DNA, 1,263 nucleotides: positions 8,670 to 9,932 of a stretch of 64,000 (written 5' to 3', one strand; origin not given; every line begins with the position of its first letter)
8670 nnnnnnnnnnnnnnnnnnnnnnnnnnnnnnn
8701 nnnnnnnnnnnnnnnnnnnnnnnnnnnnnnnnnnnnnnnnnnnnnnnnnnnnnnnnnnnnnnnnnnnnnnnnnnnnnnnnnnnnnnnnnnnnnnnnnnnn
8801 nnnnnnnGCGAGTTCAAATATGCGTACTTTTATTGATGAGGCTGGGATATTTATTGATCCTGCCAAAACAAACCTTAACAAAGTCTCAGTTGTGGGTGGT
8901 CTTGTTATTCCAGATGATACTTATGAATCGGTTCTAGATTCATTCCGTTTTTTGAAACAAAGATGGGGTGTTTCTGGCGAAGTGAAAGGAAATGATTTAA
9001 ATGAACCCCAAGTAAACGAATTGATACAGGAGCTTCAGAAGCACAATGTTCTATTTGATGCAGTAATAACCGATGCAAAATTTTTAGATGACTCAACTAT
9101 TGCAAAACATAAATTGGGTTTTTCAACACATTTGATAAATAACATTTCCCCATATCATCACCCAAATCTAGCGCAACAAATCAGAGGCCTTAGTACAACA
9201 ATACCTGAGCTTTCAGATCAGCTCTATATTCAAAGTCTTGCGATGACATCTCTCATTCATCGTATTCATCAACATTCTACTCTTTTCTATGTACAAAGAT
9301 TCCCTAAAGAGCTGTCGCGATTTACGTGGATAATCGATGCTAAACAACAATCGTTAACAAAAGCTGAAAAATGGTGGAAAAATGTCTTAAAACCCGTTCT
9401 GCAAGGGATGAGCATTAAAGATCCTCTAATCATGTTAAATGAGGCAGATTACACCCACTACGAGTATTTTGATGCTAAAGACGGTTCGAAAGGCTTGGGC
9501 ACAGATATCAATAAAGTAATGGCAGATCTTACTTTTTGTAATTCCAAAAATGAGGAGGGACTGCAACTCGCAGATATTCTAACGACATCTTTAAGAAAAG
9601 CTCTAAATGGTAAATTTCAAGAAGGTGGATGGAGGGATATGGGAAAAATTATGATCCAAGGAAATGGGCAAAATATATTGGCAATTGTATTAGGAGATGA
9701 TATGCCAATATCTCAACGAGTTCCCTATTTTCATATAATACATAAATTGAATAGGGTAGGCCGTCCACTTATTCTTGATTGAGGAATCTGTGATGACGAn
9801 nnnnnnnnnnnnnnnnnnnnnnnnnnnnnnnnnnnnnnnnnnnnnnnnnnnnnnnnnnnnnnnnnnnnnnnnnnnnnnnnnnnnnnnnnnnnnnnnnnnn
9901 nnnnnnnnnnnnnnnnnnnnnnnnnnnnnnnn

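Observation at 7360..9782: AbiEi-AbiEii pair extended by a tightly coupled DUF3800 gene: candidate three-gene defence module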

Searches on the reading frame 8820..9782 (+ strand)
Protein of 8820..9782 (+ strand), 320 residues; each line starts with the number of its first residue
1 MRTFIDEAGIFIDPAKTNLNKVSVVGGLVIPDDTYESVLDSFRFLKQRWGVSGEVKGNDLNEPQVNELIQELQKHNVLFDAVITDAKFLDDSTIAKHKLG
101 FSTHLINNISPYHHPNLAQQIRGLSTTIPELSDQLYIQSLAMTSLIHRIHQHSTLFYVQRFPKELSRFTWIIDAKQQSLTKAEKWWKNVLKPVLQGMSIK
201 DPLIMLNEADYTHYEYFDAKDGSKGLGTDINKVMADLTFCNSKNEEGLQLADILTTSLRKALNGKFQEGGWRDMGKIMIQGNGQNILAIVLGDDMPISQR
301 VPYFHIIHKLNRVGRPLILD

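Call 3: search_protein_families(library=pfam, proteins=[window:8820-9782:+], max_evalue=0.01)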
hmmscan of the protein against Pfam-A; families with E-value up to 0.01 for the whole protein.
window:8820-9782:+ (320 aa): 1 family
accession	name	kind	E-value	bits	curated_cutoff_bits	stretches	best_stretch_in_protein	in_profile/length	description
PF12686.12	DUF3800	-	2.2e-07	32.1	21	1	4-260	3-148/149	Protein of unknown function (DUF3800)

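Call 4: search_protein_families(library=padloc, proteins=[window:8820-9782:+], max_evalue=0.01)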
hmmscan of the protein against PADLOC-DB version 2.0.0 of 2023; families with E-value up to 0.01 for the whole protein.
window:8820-9782:+ (320 aa): 1 family
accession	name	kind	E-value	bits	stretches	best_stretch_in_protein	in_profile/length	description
PDLC04353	PDC-M04A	-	1.3e-06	26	1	4-95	8-100/232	-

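Call 11: find_homologous_proteins(query=window:8820-9782:+)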
Query window:8820-9782:+ (320 aa): 11 proteins with E <= 0.001 among 752 candidates.
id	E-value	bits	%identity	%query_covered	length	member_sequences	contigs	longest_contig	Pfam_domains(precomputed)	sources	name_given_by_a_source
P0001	7.0e-201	684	94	100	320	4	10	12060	PF12686.13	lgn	-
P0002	5.8e-194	661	92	99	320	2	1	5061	PF12686.13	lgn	-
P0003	4.3e-121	422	60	100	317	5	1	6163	PF12686.13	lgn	-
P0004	1.3e-115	404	57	100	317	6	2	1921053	PF12686.13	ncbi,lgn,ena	-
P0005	9.7e-111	388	55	99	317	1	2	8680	PF12686.13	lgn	-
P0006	5.7e-104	366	54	100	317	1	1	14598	-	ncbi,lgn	ncbi:MAG: DUF3800 domain-containing protein [Candidatus Thorarchaeota archaeon]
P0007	1.5e-103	364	55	99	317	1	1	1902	PF12686.13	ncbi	-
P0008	1.5e-86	309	48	100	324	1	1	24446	PF12686.13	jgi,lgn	-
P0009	1.7e-85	305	46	100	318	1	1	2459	PF12686.13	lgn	-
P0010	2.2e-85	305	75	56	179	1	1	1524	-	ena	-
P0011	2.6e-83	298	45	100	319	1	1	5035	PF12686.13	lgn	-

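Call 13: find_encoding_contigs(protein=P0004, flank=6000, max_places=4)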
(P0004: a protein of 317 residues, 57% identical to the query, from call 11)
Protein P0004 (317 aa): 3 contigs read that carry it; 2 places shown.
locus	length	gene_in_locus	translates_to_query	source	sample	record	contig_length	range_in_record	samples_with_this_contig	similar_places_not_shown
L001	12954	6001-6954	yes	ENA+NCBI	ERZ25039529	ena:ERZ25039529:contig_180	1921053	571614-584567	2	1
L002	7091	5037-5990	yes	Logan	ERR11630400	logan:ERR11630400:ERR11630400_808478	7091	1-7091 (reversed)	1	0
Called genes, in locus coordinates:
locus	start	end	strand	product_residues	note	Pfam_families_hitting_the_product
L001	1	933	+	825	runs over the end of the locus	PF00012:HSP70, PF06723:MreB_Mbl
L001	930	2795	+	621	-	-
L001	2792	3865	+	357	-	PF00004:AAA, PF17862:AAA_lid_3 (weak)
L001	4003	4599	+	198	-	PF13338:AbiEi_4, PF17194:AbiEi_3_N (weak)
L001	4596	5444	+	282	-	PF08843:AbiEii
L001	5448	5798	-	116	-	-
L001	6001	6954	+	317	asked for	PF12686:DUF3800 (faint)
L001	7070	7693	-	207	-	-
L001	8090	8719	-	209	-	PF08327:AHSA1 (weak)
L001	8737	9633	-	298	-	-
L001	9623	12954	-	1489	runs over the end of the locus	PF05593:RHS_repeat (weak)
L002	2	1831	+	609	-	?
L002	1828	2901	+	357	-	PF00004:AAA, PF17862:AAA_lid_3 (weak)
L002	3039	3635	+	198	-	PF13338:AbiEi_4, PF17194:AbiEi_3_N (weak)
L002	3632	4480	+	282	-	PF08843:AbiEii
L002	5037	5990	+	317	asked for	PF12686:DUF3800 (faint)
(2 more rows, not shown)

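Call 14: find_encoding_contigs(protein=P0006, flank=6000, max_places=3)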
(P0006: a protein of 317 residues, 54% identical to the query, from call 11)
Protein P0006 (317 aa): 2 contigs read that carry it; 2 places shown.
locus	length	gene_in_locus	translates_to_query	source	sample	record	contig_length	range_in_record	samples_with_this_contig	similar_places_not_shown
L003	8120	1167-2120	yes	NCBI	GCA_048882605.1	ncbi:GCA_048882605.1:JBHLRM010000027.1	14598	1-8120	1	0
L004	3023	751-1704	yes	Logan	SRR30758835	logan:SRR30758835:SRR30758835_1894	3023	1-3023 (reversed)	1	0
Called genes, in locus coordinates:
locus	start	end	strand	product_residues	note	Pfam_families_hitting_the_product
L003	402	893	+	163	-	-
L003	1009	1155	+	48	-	-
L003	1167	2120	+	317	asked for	-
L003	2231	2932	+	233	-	PF04029:2-ph_phosp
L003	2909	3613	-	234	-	PF22537:WbmS-like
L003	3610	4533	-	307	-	PF04055:Radical_SAM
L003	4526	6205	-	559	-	PF00534:Glycos_transf_1, PF13692:Glyco_trans_1_4, PF08282:Hydrolase_3 (weak)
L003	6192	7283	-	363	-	PF00534:Glycos_transf_1, PF13692:Glyco_trans_1_4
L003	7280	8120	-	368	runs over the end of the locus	PF02350:Epimerase_2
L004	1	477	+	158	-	?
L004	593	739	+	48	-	-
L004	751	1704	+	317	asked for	-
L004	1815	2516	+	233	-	PF04029:2-ph_phosp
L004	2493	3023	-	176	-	?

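Call 15: find_encoding_contigs(protein=P0008, flank=6000, max_places=3)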
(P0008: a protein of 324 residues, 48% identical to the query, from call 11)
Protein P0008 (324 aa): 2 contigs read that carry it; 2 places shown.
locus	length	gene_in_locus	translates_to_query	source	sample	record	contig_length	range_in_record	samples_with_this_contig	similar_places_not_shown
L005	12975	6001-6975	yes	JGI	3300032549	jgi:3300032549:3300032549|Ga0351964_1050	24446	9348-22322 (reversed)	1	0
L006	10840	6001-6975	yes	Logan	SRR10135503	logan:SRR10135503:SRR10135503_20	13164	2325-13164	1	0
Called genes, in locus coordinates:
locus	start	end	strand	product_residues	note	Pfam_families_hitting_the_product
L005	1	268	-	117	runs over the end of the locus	PF14534:DUF4440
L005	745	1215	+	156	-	-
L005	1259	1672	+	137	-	-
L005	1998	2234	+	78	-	-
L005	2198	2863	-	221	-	-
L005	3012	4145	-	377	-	PF00023:Ank (faint), PF12796:Ank_2, PF13606:Ank_3 (faint), PF13857:Ank_5 (faint), PF13637:Ank_4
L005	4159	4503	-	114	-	PF14534:DUF4440 (weak)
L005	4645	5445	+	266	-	-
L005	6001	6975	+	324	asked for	PF12686:DUF3800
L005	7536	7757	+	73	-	-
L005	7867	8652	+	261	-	PF00702:Hydrolase (faint), PF03767:Acid_phosphat_B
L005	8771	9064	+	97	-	-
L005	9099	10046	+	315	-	-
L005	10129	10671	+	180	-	-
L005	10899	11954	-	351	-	PF00069:Pkinase (weak)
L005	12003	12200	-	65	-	-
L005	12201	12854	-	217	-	PF19798:Sulfotransfer_5 (weak)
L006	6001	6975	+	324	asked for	PF12686:DUF3800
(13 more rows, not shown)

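Call 16: find_encoding_contigs(protein=P0003, flank=6000, max_places=3)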
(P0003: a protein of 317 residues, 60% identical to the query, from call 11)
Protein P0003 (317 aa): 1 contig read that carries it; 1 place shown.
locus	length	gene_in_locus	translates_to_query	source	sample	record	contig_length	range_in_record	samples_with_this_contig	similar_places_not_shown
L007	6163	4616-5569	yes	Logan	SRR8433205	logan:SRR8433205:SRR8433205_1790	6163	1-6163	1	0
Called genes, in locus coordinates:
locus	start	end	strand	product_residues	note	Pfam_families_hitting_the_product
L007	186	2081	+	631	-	PF04326:SLFN_AlbA_2, PF13749:HATPase_c_4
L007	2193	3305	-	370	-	-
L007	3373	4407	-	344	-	-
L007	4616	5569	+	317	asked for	PF12686:DUF3800 (weak)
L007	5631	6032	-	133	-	-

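Call 17: find_encoding_contigs(protein=P0005, flank=6000, max_places=3)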
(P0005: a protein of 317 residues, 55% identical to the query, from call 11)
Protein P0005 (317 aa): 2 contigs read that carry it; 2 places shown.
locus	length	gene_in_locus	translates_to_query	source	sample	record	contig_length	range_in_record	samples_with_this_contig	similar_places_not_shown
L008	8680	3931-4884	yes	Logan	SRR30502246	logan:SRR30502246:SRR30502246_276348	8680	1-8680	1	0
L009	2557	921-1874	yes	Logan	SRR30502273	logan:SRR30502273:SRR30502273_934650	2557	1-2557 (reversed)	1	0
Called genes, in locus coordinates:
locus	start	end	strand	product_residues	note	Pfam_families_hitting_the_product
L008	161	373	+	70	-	-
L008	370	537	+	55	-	-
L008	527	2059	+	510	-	PF13148:DUF3987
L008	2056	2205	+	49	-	-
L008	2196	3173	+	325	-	PF01807:Zn_ribbon_DnaG (weak), PF08273:Zn_Ribbon_Prim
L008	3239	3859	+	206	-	-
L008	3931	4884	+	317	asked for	PF12686:DUF3800 (faint)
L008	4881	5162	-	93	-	PF13560:HTH_31, PF01381:HTH_3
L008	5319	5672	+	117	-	-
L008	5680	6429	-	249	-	-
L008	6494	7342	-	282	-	PF12705:PDDEXK_1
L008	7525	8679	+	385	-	?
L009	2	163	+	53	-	?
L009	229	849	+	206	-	-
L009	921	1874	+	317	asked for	PF12686:DUF3800 (faint)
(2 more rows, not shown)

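Call 18: find_encoding_contigs(protein=P0011, flank=6000, max_places=3)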
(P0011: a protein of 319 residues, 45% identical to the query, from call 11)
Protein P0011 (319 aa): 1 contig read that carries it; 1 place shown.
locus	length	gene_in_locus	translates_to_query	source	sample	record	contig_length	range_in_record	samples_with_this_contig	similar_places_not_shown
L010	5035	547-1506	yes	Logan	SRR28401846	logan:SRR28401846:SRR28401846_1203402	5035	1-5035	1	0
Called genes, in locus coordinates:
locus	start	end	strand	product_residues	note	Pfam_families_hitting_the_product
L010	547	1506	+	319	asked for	PF12686:DUF3800 (weak)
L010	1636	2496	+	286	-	PF12796:Ank_2 (faint), PF00023:Ank (faint), PF13606:Ank_3 (faint)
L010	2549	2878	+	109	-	-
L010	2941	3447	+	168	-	PF13428:TPR_14 (faint), PF13181:TPR_8 (faint), PF13371:TPR_9 (faint), PF13431:TPR_17 (faint), PF13432:TPR_16, PF13414:TPR_11, PF00515:TPR_1 (weak), PF07719:TPR_2 (weak)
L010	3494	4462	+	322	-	-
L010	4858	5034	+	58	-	?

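Call 19: find_encoding_contigs(protein=P0001, flank=8000, max_places=4)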
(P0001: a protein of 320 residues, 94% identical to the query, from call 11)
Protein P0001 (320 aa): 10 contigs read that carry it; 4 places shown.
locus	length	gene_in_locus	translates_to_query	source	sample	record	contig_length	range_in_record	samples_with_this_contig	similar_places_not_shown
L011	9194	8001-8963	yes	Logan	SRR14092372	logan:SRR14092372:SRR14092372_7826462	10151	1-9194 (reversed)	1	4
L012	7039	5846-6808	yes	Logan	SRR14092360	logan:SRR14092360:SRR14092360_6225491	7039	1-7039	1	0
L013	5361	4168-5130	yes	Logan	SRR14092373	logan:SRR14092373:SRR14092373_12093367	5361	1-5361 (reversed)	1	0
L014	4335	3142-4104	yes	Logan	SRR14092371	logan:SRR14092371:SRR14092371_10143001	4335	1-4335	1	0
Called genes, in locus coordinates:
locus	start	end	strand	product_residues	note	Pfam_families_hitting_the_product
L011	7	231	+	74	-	-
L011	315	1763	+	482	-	PF19263:DUF5906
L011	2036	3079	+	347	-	PF01807:Zn_ribbon_DnaG (weak)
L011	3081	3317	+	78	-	-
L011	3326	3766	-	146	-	PF18932:DUF5681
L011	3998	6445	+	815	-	PF00144:Beta-lactamase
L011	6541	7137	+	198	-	PF13338:AbiEi_4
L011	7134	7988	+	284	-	PF08843:AbiEii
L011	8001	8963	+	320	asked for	PF12686:DUF3800 (weak)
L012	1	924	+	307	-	?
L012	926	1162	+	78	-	-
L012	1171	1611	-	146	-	PF18932:DUF5681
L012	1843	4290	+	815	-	PF00144:Beta-lactamase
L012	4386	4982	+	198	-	PF13338:AbiEi_4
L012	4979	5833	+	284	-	PF08843:AbiEii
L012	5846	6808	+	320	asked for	PF12686:DUF3800 (weak)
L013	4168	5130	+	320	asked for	PF12686:DUF3800 (weak)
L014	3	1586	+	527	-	?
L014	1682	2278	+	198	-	PF13338:AbiEi_4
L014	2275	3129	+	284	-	PF08843:AbiEii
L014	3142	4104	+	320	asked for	PF12686:DUF3800 (weak)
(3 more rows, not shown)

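Call 40: find_related_loci(query=A2, collection=metagenome_contigs, flank=5000)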
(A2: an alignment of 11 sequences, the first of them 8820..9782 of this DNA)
Query A2 (320 aa) in metagenome_contigs; peptide patterns used: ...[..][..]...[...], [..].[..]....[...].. (x = any residue, [..] = any of these).
251 stretches matched a pattern; 144 encode a relative of the query (tblastn E <= 1e-3); the best 80 are kept; 80 distinct loci.
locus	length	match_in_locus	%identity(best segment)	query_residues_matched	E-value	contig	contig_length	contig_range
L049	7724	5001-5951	60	1-319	4e-129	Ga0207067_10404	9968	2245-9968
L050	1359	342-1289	57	1-318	3e-135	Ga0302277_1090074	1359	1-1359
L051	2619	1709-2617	59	1-305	2e-127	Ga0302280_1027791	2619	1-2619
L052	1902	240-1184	55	1-317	4e-119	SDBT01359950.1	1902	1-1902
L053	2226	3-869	56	28-318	2e-116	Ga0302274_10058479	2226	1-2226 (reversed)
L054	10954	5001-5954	48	1-319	5e-94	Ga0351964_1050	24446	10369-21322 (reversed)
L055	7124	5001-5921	37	1-294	2e-66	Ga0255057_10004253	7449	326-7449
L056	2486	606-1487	39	1-281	2e-67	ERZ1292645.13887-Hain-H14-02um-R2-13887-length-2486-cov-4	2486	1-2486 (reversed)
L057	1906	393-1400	35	1-318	9e-69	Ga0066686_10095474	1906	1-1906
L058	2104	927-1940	34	1-319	2e-67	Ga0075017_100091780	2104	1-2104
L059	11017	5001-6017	34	1-318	2e-65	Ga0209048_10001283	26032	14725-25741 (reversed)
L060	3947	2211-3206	35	1-317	3e-65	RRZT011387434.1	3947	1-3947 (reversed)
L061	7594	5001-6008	34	1-318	3e-64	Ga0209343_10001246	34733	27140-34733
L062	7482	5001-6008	34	1-318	3e-64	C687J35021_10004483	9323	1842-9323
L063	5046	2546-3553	34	1-318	3e-64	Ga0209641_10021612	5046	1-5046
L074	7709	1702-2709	33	1-318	2e-55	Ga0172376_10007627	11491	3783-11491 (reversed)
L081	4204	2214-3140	32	1-294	5e-52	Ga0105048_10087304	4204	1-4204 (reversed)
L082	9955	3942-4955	31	1-318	1e-51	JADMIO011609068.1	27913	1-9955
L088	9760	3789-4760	31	1-318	7e-50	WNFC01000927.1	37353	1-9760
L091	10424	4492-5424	31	1-289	2e-49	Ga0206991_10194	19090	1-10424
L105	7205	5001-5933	30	1-289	2e-47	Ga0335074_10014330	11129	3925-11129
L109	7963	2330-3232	29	1-279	3e-46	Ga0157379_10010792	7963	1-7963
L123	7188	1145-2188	28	1-320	8e-44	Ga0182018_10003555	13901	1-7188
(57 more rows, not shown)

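Call 41: find_related_loci(query=A2, collection=viral_contigs, flank=5000)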
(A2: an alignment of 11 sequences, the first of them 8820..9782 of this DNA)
Query A2 (320 aa) in viral_contigs; peptide patterns used: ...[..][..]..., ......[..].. (x = any residue, [..] = any of these).
54 stretches matched a pattern; 1 encode a relative of the query (tblastn E <= 1e-3); 1 distinct loci.
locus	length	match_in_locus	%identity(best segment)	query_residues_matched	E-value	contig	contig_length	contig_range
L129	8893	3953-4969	33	1-320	3e-62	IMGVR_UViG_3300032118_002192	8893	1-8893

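Call 47: search_protein_families(library=pfam, alignment_id=A3, max_evalue=0.001)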
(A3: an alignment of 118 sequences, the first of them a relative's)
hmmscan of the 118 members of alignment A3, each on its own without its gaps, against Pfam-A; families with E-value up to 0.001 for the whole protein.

A. member 1, L049:3758-4792:- (344 aa): 0 families

B. families by the number of members that match (of 118 scanned): 66 families (the first 25 are shown)
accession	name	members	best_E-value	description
PF08238.18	Sel1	2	7.3e-143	Sel1 repeat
PF00239.26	Resolvase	2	7.2e-46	Resolvase, N terminal domain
PF00472.26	RF-1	2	2e-22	RF-1 domain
PF18928.5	DUF5677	2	1.4e-14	Family of unknown function (DUF5677)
PF02796.21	HTH_7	2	4.3e-06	Helix-turn-helix domain of resolvase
PF01442.23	Apolipoprotein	2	0.0003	Apolipoprotein A1/A4/E domain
PF09403.15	FadA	2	0.00072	Adhesion protein FadA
PF07592.17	DDE_Tnp_ISAZ013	1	5.5e-120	Rhodopirellula transposase DDE domain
PF03023.19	MurJ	1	6.5e-97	Lipid II flippase MurJ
PF07733.18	DNA_pol3_alpha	1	6.4e-79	Bacterial DNA polymerase III alpha NTPase domain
PF17657.6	DNA_pol3_finger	1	6.5e-52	Bacterial DNA polymerase III alpha subunit finger domain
PF01223.29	Endonuclease_NS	1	3.6e-40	DNA/RNA non-specific endonuclease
PF13358.12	DDE_3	1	1e-36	DDE superfamily endonuclease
PF08843.17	AbiEii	1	6.4e-33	Nucleotidyl transferase AbiEii toxin, Type IV TA system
PF02811.25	PHP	1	5e-31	PHP domain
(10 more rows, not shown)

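Call 49: search_protein_families(library=pfam, proteins=[L082:2967-3893:+, L074:128-1021:+, L091:3439-4236:+, L091:5645-6547:-, L088:4949-5884:+, L109:3402-4319:-, L081:3290-4195:-, L105:6022-6900:+, L123:83-1033:-, L123:2188-2991:-], max_evalue=0.001)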
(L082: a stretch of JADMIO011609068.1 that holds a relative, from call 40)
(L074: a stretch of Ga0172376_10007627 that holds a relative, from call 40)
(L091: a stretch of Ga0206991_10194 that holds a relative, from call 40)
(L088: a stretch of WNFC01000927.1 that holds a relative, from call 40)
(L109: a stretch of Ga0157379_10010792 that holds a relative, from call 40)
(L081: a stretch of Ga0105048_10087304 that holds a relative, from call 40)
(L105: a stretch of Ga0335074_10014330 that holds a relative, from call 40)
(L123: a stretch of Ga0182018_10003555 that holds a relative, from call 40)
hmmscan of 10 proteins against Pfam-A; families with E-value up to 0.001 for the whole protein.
L082:2967-3893:+ (308 aa): 3 families
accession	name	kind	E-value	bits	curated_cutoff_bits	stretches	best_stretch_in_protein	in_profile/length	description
PF00383.29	dCMP_cyt_deam_1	-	3.9e-11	43.2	25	1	20-122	3-101/102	Cytidine and deoxycytidylate deaminase zinc-binding region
PF18785.7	Inv-AAD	-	4.8e-07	30.1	26.5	1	75-147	41-116/129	Invertebrate-AID/APOBEC-deaminase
PF14437.12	MafB19-deam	-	1e-06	29.1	27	1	25-127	7-105/142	MafB19-like deaminase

L074:128-1021:+ (297 aa): 1 family
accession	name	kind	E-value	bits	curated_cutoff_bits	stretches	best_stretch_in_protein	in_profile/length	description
PF01223.29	Endonuclease_NS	-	3.6e-40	138.4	23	1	77-272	23-219/223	DNA/RNA non-specific endonuclease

L091:3439-4236:+ (265 aa): 0 families

L091:5645-6547:- (300 aa): 1 family
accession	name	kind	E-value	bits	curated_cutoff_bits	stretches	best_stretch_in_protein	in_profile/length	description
PF08843.17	AbiEii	-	6.4e-33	115.1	22.5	1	10-285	12-237/238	Nucleotidyl transferase AbiEii toxin, Type IV TA system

L088:4949-5884:+ (311 aa): 1 family
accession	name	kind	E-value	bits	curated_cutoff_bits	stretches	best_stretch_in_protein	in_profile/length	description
PF05014.21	Nuc_deoxyrib_tr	-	1.6e-05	25.4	28.8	1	217-264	53-102/117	Nucleoside 2-deoxyribosyltransferase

L109:3402-4319:- (305 aa): 0 families

L081:3290-4195:- (301 aa): 1 family
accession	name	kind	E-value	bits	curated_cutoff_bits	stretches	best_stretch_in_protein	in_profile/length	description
PF02661.23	Fic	-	2.3e-15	57.7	24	1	56-166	2-93/93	Fic/DOC family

L105:6022-6900:+ (292 aa): 0 families

L123:83-1033:- (316 aa): 0 families

L123:2188-2991:- (267 aa): 0 families

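Call 50: predict_structure(alignment_id=A2)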
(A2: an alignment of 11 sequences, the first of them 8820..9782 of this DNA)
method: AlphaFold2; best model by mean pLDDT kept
length: 320 residues; sequences in the alignment: 11
mean_pLDDT: 76.7   pTM: 0.81
mean pLDDT of the five models: 76.7, 71.2, 70.0, 69.1, 41.0
residues with pLDDT >= 90: 67; 70-90: 153; 50-70: 89; < 50: 11
segments of 3 or more residues with pLDDT < 50: 201-205
pLDDT, mean of each block of 10 residues (from residue 1): 85 72 90 93 95 88 92 93 81 83 80 71 78 80 81 80 69 69 63 55 50 59 54 68 88 93 82 88 61 53 82 80
secondary structure, 60 per line:
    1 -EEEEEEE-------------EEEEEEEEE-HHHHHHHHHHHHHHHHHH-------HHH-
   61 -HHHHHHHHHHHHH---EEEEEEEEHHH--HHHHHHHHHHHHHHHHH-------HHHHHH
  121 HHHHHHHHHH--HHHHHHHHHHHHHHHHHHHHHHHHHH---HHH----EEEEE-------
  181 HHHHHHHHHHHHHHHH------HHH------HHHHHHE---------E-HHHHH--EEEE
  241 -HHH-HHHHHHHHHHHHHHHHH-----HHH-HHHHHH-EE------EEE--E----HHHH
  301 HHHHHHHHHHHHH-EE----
elements in order: E2-8 E22-30 H32-49 H62-74 E78-85 H91-107 H115-130 H133-158 E169-173 H181-196 H212-217 H230-234 E237-240 H246-262 H272-277 E287-289 H297-313

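Call 54: search_protein_families(library=ncbifam, proteins=[window:8820-9782:+], max_evalue=0.01)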
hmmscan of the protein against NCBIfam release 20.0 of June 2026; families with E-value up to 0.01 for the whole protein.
window:8820-9782:+ (320 aa): 0 families

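Call 55: search_protein_families(library=phrogs, proteins=[window:8820-9782:+], max_evalue=0.01)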
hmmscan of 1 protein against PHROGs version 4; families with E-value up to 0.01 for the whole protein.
window:8820-9782:+ (320 aa): 0 families

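Call 62: search_protein_families(library=pfam, proteins=[L001:5448-5798:-, L001:7070-7693:-, L008:3239-3859:+, L007:3373-4407:-, L005:4645-5445:+], max_evalue=0.01)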
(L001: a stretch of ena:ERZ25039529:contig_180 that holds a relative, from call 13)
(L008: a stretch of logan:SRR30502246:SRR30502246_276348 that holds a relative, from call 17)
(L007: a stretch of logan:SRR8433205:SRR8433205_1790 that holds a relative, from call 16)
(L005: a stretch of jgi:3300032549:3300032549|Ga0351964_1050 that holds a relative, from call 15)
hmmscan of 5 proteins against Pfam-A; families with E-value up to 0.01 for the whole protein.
L001:5448-5798:- (116 aa): 0 families

L001:7070-7693:- (207 aa): 0 families

L008:3239-3859:+ (206 aa): 0 families

L007:3373-4407:- (344 aa): 0 families

L005:4645-5445:+ (266 aa): 1 family
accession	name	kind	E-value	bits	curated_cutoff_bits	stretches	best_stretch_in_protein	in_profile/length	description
PF03332.19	PMM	-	0.0019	18.5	22.4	0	7-64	76-130/221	Eukaryotic phosphomannomutase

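Call 63: search_protein_families(library=padloc, proteins=[L001:5448-5798:-, L001:7070-7693:-, L008:3239-3859:+, L007:3373-4407:-, L007:2193-3305:-, L005:4645-5445:+, P0004, P0008], max_evalue=0.001)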
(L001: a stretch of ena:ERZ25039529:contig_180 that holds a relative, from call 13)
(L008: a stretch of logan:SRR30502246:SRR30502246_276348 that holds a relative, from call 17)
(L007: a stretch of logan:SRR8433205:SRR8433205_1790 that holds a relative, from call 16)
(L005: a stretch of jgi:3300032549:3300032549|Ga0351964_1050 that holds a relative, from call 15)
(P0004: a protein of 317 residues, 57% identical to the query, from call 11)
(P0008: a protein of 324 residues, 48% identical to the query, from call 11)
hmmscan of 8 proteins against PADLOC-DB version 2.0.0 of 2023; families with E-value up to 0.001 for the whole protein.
L001:5448-5798:- (116 aa): 0 families

L001:7070-7693:- (207 aa): 0 families

L008:3239-3859:+ (206 aa): 0 families

L007:3373-4407:- (344 aa): 0 families

L007:2193-3305:- (370 aa): 0 families

L005:4645-5445:+ (266 aa): 0 families

P0004 (317 aa): 1 family
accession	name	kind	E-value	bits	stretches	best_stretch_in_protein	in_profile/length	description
PDLC04353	PDC-M04A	-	1.4e-05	22.5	1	2-87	6-92/232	-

P0008 (324 aa): 1 family
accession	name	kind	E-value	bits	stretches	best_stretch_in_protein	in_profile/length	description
PDLC04353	PDC-M04A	-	2.2e-07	28.5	1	2-91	6-95/232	-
